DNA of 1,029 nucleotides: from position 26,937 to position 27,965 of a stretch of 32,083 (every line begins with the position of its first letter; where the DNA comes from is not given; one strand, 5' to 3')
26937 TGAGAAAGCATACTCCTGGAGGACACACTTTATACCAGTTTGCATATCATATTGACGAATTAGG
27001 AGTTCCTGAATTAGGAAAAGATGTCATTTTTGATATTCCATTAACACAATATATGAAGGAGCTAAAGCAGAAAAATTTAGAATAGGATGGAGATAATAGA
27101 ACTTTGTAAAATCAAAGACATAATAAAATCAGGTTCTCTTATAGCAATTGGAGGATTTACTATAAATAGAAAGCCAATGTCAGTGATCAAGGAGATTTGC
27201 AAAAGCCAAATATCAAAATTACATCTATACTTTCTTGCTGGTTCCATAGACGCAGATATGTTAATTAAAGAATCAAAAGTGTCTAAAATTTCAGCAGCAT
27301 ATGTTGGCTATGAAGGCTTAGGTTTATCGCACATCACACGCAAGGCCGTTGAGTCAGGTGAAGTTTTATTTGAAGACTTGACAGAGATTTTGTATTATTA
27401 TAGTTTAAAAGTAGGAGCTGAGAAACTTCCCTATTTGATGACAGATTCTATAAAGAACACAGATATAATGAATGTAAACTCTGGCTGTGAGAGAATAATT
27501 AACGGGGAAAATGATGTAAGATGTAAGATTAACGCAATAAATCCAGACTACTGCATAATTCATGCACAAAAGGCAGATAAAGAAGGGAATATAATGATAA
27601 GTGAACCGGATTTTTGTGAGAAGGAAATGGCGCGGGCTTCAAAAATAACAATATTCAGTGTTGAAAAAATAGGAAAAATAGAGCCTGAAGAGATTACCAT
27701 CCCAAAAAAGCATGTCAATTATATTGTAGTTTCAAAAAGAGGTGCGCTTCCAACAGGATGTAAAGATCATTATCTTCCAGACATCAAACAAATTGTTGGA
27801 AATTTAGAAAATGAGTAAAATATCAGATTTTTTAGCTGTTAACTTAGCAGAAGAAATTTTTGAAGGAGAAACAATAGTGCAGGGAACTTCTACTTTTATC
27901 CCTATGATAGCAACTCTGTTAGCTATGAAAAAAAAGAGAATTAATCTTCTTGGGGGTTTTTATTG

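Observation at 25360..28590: Five-gene leaderless operon coupling a sugar nucleotidyltransferase, a half-GT-B protein, a GNAT and a GctA/GctB-like CoA-transferase pair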

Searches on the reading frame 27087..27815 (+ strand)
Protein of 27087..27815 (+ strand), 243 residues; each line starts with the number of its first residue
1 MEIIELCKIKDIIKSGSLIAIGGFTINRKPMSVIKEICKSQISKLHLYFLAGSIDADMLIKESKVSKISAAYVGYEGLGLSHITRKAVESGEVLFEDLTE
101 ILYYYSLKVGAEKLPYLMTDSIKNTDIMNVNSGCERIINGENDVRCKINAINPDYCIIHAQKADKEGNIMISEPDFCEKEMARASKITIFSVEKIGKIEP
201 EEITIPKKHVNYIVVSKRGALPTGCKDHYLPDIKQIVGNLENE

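Call 4: search_protein_families(library=pfam, proteins=[window:27087-27815:+], max_evalue=0.01)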
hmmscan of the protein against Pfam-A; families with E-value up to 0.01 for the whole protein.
window:27087-27815:+ (243 aa): 1 family
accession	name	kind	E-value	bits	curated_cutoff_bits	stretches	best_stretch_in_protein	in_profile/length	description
PF01144.29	CoA_trans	-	2.9e-21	76.3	23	1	11-215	10-216/217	Coenzyme A transferase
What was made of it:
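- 27087..27818 (+): Alpha subunit (CtA) of a GctAB-superfamily heterodimer. Invariant Glu100 (codon 27384-27386, motif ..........) lies at the position of the IpdA catalytic base Glu105. PF01144 3e-21 (call 4).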

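Call 9: search_protein_families(library=ncbifam, proteins=[window:27087-27815:+], max_evalue=0.001)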
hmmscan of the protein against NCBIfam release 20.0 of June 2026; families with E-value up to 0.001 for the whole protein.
window:27087-27815:+ (243 aa): 3 families
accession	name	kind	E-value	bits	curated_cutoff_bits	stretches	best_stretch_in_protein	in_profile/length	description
TIGR02429.1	pcaI_scoA_fam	subfamily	5.6e-10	38.9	128.5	1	9-215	12-218/222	3-oxoacid CoA-transferase subunit A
NF007394.0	PRK09920.1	equivalog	2.2e-09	37.3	315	1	3-217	5-217/219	acetate CoA-transferase subunit alpha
NF052271.1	Staph_FadX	equivalog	1.4e-05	23.9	750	0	1-41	1-41/523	fatty acid degradation protein FadX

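Call 11: search_solved_structures(query=window:27087-27815:+, max_evalue=1, show_alignments=2)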
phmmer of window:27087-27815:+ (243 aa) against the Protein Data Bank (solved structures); distinct sequences matched with E-value up to 1: 20.
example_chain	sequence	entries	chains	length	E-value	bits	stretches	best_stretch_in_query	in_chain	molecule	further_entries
1poi_A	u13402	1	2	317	7.4e-16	62.1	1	11-229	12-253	GLUTACONATE COENZYME A-TRANSFERASE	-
5mzw_A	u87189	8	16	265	1.4e-13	54.7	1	13-234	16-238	Glutaconate CoA-transferase family, subunit A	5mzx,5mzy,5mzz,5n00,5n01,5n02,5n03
6co6_A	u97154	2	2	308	3.8e-11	46.7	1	13-210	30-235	Probable CoA-transferase alpha subunit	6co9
6coj_A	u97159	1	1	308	2.6e-10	44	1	13-210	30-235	Probable CoA-transferase alpha subunit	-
9xmy_A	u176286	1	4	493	2.4e-08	37.5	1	8-218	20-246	Succinyl-CoA:3-ketoacid-coenzyme A transferase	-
6lp1_A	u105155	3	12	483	3.1e-08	37.2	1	8-218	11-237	Succinyl-CoA:3-ketoacid-coenzyme A transferase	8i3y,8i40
4kgb_A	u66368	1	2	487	4e-08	36.8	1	13-213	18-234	Succinyl-CoA:3-ketoacid-coenzyme A transferase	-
9cq2_A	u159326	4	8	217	4.3e-08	36.7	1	1-215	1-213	3-oxoacid CoA-transferase, A subunit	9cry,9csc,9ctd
3rrl_A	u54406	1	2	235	4.8e-08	36.6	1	3-214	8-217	Succinyl-CoA:3-ketoacid-coenzyme A transferase subunit A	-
2nrb_A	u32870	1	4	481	9.3e-07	32.3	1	148-216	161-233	Succinyl-CoA:3-ketoacid-coenzyme A transferase 1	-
2nrc_A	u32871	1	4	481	2.4e-06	31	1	148-216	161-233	Succinyl-CoA:3-ketoacid-coenzyme A transferase 1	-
1m3e_A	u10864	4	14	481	3.3e-06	30.5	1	148-216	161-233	SUCCINYL-COA:3-KETOACID-COENZYME A TRANSFERASE | Succinyl-CoA:3-ketoacid-coenzyme A transferase, mitochondrial precursor | Succinyl-CoA:3-ketoacid-coenzyme A tr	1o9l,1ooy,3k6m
1ooz_A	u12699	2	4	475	3.4e-06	30.5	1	148-216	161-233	Succinyl-CoA:3-ketoacid-coenzyme A transferase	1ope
3oxo_A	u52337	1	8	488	3.5e-06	30.5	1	148-216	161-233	Succinyl-CoA:3-ketoacid-coenzyme A transferase 1, mitochondrial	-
3dlx_A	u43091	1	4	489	1.7e-05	28.2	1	148-215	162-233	Succinyl-CoA:3-ketoacid-coenzyme A transferase 1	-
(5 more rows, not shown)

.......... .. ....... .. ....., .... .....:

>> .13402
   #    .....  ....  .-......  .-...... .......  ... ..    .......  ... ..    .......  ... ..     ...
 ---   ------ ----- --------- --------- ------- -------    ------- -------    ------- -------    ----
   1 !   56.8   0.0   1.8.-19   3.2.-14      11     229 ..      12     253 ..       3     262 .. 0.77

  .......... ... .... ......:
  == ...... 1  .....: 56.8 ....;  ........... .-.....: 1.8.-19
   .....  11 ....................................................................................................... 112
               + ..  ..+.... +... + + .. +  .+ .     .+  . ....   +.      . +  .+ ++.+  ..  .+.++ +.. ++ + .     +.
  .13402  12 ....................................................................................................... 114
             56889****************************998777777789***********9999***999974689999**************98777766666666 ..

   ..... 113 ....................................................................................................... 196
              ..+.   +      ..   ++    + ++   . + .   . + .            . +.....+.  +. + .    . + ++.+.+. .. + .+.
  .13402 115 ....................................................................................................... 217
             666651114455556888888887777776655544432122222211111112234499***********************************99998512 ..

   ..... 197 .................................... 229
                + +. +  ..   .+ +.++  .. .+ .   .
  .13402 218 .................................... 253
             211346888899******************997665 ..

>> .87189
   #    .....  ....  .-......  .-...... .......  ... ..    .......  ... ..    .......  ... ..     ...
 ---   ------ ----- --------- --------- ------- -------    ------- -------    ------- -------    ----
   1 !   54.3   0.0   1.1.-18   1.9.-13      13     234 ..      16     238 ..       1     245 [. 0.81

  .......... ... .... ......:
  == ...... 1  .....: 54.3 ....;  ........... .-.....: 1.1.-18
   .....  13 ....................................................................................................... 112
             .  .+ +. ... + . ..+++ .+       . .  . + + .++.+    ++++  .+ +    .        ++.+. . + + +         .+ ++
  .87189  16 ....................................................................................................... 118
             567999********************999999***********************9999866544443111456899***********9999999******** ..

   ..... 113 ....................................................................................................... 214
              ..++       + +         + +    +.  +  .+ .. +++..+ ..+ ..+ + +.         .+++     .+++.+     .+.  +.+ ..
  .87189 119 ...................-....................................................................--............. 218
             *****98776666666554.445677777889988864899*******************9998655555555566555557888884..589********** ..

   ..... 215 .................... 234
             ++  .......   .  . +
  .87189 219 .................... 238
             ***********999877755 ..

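Call 77: search_solved_structures(query=A2, max_evalue=1e-8, show_alignments=5)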
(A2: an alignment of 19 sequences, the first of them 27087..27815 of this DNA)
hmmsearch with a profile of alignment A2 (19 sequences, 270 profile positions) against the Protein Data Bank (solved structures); distinct sequences matched with E-value up to 1e-8: 21.
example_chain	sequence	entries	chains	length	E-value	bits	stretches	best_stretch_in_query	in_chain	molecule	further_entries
1poi_A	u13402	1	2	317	2.1e-60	207.3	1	4-269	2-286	GLUTACONATE COENZYME A-TRANSFERASE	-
5mzw_A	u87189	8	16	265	5.9e-52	179.6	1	4-264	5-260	Glutaconate CoA-transferase family, subunit A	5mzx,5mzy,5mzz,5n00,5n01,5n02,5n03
6co6_A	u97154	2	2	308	1.6e-48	168.4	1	3-267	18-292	Probable CoA-transferase alpha subunit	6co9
6coj_A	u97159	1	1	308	6.1e-48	166.5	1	3-267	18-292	Probable CoA-transferase alpha subunit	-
6con_A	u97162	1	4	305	1.1e-44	155.8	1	1-267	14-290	CoA-transferase subunit alpha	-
9cq2_A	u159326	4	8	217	4.5e-24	88.2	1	3-223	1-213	3-oxoacid CoA-transferase, A subunit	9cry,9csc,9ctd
8k9h_B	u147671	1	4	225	2.1e-23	86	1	1-225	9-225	Acetoacetate:butyrate/acetate coenzyme A transferase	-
9xmy_A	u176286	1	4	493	6.7e-22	81.1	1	3-223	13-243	Succinyl-CoA:3-ketoacid-coenzyme A transferase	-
6lp1_A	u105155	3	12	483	9.3e-22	80.6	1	3-223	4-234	Succinyl-CoA:3-ketoacid-coenzyme A transferase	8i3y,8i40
3cdk_A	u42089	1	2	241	6.1e-21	77.9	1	4-222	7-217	Succinyl-CoA:3-ketoacid-coenzyme A transferase subunit A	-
3rrl_A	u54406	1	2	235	7.9e-21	77.6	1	1-222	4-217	Succinyl-CoA:3-ketoacid-coenzyme A transferase subunit A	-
2nrb_A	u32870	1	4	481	5.9e-20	74.7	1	9-224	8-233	Succinyl-CoA:3-ketoacid-coenzyme A transferase 1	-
2nrc_A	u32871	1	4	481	7.9e-20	74.3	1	9-224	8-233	Succinyl-CoA:3-ketoacid-coenzyme A transferase 1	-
1ooz_A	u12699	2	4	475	1.5e-19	73.4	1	9-224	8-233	Succinyl-CoA:3-ketoacid-coenzyme A transferase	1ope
1m3e_A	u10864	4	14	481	1.5e-19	73.3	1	9-224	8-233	SUCCINYL-COA:3-KETOACID-COENZYME A TRANSFERASE | Succinyl-CoA:3-ketoacid-coenzyme A transferase, mitochondrial precursor | Succinyl-CoA:3-ketoacid-coenzyme A tr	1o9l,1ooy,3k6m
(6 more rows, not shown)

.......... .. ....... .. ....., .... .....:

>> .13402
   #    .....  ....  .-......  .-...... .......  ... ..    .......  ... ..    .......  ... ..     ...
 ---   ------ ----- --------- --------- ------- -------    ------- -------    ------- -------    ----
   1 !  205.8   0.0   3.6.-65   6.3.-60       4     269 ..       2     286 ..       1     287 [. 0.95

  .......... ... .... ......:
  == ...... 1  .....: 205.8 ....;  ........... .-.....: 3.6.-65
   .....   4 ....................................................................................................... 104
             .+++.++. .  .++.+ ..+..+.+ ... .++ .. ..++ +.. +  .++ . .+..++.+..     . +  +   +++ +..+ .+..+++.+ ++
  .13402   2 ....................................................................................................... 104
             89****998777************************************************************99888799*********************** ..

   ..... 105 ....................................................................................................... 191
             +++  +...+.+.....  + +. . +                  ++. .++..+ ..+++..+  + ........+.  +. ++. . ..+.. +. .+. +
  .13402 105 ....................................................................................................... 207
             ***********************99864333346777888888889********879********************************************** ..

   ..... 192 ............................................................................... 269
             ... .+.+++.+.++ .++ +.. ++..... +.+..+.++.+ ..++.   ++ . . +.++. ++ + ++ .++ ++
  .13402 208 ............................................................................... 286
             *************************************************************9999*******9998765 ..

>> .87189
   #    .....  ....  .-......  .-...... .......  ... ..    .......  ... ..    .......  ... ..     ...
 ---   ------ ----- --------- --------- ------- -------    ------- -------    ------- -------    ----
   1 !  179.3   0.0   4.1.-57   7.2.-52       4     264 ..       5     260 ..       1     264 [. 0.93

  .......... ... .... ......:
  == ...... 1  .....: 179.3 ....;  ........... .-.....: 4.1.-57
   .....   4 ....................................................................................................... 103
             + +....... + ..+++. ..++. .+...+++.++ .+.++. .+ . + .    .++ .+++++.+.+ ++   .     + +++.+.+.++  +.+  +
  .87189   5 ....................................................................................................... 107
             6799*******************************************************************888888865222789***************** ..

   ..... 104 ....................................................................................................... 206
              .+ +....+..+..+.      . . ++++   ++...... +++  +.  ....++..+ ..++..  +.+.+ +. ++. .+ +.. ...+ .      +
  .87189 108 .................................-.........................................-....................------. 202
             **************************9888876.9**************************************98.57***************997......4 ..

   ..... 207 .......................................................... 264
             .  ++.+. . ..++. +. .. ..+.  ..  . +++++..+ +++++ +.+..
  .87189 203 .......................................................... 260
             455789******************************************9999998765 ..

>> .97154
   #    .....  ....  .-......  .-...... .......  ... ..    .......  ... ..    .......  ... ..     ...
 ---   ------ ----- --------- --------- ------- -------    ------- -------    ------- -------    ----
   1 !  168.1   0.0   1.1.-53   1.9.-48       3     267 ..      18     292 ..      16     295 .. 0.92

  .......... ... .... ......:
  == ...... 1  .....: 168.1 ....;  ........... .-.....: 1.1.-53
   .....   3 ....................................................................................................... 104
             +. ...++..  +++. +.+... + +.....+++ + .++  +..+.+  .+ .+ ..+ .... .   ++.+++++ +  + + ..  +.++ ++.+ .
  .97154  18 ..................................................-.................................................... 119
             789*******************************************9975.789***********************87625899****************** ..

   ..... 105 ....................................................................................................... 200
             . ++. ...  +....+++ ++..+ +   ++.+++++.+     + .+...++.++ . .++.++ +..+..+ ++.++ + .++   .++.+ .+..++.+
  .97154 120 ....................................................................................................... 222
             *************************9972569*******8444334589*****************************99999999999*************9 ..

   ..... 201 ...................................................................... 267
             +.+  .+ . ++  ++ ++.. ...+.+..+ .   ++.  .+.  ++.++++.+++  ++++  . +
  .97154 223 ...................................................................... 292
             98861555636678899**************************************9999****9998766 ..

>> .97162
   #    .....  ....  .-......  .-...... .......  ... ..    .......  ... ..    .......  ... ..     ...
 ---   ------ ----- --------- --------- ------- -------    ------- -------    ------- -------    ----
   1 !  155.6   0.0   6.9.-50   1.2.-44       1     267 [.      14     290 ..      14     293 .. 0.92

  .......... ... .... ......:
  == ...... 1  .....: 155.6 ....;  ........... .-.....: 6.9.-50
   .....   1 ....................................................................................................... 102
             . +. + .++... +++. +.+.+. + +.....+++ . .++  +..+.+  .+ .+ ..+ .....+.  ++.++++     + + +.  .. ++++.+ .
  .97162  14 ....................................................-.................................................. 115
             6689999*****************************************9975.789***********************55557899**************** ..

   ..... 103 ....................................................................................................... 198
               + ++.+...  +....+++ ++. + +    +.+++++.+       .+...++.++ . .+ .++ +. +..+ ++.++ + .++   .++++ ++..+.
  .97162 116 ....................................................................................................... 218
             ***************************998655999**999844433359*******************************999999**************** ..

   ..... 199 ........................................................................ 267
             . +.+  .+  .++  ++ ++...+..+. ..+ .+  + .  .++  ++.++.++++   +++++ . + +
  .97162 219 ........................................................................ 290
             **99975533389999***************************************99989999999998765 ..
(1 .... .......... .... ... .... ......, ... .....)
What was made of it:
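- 27087..27818 (+): Profile against PDB: GctA 2e-60, AibA 6e-52, IpdA 2e-48 (call 77).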
